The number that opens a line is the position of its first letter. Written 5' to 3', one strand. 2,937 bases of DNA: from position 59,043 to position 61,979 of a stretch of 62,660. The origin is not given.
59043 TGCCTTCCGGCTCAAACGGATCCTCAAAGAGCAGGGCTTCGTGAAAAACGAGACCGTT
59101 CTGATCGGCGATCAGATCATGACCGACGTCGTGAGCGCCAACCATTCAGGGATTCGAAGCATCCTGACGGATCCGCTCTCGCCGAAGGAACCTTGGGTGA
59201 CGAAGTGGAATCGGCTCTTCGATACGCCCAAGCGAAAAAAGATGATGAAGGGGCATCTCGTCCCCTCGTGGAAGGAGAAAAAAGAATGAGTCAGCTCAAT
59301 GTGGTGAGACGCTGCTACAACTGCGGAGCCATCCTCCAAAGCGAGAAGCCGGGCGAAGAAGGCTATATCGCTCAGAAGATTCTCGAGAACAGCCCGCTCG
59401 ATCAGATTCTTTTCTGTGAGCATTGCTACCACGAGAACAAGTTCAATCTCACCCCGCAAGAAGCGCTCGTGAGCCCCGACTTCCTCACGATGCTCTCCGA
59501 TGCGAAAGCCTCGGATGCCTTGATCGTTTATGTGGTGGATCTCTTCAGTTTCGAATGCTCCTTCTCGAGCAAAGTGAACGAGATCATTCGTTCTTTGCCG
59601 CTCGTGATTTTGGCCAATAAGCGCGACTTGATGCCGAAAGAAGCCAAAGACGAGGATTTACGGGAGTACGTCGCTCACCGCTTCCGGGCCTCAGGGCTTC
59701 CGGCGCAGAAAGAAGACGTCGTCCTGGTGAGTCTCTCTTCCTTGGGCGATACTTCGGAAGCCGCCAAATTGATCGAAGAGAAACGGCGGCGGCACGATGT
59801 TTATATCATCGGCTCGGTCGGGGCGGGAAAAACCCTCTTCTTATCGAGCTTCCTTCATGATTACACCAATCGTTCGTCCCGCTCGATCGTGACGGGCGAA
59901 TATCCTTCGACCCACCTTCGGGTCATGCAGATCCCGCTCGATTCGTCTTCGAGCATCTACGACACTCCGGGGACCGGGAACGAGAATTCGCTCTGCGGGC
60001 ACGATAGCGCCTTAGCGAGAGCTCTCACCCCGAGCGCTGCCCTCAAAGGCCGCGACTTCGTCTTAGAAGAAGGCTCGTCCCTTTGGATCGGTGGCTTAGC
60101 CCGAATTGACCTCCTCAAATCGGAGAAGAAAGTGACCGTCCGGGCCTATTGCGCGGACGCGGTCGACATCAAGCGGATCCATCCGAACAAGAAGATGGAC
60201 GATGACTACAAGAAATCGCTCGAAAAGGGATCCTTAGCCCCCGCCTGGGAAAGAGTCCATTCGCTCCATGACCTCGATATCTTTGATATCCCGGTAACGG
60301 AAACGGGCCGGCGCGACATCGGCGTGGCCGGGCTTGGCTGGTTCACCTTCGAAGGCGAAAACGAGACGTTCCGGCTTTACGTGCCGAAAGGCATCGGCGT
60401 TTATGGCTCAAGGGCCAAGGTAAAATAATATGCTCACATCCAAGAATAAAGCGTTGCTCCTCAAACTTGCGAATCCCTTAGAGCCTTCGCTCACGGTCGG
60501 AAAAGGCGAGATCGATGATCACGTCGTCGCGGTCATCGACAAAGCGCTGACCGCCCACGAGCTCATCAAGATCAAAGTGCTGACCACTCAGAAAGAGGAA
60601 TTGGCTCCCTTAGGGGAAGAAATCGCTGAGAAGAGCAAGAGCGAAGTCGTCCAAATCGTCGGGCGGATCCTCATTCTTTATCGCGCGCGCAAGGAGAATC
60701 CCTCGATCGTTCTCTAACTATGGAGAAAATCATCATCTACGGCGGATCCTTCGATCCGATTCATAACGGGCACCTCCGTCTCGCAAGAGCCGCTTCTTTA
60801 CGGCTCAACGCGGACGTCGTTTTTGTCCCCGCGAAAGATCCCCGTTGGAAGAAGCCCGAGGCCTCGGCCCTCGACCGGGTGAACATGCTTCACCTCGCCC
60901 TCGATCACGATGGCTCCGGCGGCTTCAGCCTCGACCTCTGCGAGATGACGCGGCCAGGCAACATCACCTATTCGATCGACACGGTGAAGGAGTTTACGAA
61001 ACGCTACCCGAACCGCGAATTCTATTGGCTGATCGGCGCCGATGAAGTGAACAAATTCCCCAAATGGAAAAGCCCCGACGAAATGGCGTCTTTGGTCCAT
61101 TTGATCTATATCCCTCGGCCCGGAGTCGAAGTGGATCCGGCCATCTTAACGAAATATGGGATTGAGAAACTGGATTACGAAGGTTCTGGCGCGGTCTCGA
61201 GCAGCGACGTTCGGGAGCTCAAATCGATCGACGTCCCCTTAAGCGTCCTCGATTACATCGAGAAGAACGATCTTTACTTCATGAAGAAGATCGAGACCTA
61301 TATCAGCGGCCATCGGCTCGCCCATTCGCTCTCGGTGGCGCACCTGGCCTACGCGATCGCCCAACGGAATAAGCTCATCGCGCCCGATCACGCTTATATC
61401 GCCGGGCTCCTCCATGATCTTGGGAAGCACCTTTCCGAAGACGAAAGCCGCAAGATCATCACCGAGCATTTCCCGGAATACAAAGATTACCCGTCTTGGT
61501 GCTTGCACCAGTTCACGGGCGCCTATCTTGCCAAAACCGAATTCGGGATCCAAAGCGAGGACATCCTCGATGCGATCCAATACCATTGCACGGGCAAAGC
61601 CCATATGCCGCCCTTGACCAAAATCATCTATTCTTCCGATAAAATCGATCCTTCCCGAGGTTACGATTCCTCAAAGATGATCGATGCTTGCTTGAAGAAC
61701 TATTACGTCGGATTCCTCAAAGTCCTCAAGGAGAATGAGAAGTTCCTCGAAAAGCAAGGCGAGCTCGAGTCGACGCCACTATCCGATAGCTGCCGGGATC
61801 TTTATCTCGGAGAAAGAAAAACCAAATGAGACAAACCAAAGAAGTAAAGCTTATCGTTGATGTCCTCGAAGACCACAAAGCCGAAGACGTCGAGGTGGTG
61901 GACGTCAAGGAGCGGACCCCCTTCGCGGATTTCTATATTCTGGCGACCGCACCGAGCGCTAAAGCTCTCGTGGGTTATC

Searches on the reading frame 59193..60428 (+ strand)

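Call 30: search_protein_families(library=pfam, max_evalue=0.00001, proteins=[window:59193-60428:+])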
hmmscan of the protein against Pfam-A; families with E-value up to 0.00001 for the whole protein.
window:59193-60428:+ (411 aa): 1 family
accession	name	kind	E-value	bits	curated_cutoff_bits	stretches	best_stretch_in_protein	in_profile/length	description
PF21516.2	YqeH-like_C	-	2.4e-09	38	27.7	1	317-403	5-89/95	YqeH-like, C-terminal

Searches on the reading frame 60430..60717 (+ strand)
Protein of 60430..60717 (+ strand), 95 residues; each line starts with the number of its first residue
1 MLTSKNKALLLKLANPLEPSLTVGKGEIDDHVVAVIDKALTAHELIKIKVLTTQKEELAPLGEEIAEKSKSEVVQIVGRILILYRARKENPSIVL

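Call 30: search_protein_families(library=pfam, max_evalue=0.00001, proteins=[window:60430-60717:+])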
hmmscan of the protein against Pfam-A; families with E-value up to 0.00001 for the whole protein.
window:60430-60717:+ (95 aa): 1 family
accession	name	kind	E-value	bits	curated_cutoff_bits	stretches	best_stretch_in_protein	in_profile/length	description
PF01985.26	CRS1_YhbY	-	2.9e-23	82.4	27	1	2-85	1-84/84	CRS1 / YhbY (CRM) domain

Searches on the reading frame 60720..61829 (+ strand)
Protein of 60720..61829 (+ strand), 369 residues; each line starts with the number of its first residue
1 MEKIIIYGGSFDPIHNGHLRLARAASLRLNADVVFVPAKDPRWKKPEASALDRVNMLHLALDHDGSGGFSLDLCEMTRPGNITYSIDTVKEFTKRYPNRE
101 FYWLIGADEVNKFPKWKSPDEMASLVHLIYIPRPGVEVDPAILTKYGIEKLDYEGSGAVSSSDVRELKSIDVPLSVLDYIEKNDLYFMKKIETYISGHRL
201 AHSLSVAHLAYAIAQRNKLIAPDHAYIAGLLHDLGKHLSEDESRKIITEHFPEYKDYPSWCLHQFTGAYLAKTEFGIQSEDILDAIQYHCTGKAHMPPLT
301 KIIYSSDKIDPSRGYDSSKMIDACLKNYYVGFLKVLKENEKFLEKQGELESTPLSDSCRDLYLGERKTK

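Call 30: search_protein_families(library=pfam, max_evalue=0.00001, proteins=[window:60720-61829:+])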
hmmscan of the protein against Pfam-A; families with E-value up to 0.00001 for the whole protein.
window:60720-61829:+ (369 aa): 3 families
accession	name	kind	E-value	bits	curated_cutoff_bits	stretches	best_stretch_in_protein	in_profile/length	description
PF01467.32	CTP_transf_like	-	7.4e-20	71.9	21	1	6-166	1-132/133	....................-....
PF01966.28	HD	-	1.8e-14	54.4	22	1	199-310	1-114/116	HD domain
PF08668.18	HDOD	-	6.2e-07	29.5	22.9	1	201-237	97-133/196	HDOD domain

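Call 70: find_encoding_contigs(protein=window:60720-61829:+, flank=10000, max_places=3)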
Protein window:60720-61829:+ (369 aa): 23 contigs read that carry it; 3 places shown.
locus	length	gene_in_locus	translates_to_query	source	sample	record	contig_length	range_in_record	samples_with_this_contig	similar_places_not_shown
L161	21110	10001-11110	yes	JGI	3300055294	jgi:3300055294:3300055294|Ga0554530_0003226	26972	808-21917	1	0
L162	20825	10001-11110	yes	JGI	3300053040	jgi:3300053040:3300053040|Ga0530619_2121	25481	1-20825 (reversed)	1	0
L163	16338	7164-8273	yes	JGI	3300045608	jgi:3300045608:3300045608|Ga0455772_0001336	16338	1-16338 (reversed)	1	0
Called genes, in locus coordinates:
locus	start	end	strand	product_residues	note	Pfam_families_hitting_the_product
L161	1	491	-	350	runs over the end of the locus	PF04551:GcpE, PF26540:GcpE_C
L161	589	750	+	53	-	PF00471:Ribosomal_L33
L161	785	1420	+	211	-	PF00753:Lactamase_B, PF19583:ODP (weak), PF23023:Anti-Pycsar_Apyc1 (weak), PF12706:Lactamase_B_2 (weak)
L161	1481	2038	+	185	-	PF08207:EFP_N, PF01132:EFP, PF09285:Elong-fact-P_C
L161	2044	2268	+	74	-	PF03672:UPF0154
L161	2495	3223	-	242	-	PF02660:G3P_acyltransf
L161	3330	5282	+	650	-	PF02518:HATPase_c, PF00204:DNA_gyraseB, PF01751:Toprim, PF00986:DNA_gyraseB_C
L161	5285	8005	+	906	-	PF00521:DNA_topoisoIV, PF03989:DNA_gyraseA_C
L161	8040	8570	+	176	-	PF09419:PGP_phosphatase, PF00702:Hydrolase (weak), PF13419:HAD_2, PF08282:Hydrolase_3 (weak), PF13242:Hydrolase_like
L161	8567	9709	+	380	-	PF21516:YqeH-like_C (weak)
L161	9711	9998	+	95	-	PF01985:CRS1_YhbY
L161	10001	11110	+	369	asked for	PF01467:CTP_transf_like, PF08668:HDOD (weak), PF01966:HD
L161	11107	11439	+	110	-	PF02410:RsfS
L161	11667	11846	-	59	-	-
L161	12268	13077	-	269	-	PF00528:BPD_transp_1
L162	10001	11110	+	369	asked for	PF01467:CTP_transf_like, PF08668:HDOD (weak), PF01966:HD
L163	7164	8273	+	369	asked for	PF01467:CTP_transf_like, PF08668:HDOD (weak), PF01966:HD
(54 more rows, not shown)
